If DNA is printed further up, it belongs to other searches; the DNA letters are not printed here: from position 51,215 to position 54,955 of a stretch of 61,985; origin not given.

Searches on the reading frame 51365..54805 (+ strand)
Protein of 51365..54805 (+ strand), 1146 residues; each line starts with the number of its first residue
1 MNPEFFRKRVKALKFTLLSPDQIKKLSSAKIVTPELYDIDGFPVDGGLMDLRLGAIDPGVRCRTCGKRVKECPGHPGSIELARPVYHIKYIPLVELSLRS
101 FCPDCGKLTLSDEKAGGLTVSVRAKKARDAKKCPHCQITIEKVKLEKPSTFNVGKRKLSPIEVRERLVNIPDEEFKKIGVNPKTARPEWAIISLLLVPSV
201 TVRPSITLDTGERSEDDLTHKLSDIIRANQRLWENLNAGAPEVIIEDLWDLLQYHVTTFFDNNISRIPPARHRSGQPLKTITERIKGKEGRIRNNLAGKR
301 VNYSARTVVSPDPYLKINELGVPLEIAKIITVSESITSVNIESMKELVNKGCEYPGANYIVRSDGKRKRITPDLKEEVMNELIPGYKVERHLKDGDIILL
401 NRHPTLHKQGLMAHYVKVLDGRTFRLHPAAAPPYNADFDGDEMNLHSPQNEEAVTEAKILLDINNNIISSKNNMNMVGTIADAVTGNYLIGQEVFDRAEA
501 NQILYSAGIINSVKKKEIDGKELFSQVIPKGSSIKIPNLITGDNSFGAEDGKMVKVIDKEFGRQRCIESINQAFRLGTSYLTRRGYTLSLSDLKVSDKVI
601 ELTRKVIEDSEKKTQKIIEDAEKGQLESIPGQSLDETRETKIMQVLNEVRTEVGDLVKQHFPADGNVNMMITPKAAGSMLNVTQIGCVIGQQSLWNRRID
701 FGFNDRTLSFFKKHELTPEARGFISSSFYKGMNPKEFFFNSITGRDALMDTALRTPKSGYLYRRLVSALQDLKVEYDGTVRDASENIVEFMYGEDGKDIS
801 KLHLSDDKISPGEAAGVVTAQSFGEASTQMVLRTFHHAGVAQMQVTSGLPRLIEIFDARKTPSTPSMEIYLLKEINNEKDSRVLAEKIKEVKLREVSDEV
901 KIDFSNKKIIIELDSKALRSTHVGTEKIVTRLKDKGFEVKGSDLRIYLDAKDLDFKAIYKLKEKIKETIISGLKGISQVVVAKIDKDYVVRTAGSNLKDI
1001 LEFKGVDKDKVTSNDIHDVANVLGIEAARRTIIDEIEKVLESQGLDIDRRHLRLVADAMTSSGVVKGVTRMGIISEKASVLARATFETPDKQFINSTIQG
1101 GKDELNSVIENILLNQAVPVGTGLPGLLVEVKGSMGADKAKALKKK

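Call 101: search_protein_families(library=pfam, proteins=[window:51365-54805:+], max_evalue=0.00001)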
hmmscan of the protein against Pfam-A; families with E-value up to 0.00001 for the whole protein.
window:51365-54805:+ (1146 aa): 5 families
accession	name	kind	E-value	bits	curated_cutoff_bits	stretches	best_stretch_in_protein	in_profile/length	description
PF04997.17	RNA_pol_Rpb1_1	-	5.7e-78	262.8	39.7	1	8-296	2-312/312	RNA polymerase Rpb1, domain 1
PF04998.22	RNA_pol_Rpb1_5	-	3.3e-76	256.7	28.5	1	731-1079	1-265/267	RNA polymerase Rpb1, domain 5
PF00623.25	RNA_pol_Rpb1_2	-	9.5e-61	205.3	25.3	1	298-461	1-164/166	RNA polymerase Rpb1, domain 2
PF05000.22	RNA_pol_Rpb1_4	-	1.9e-23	82.9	24.8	1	618-724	1-107/107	RNA polymerase Rpb1, domain 4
PF04983.23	RNA_pol_Rpb1_3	-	3.6e-12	46.9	28.9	1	466-593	1-162/162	RNA polymerase Rpb1, domain 3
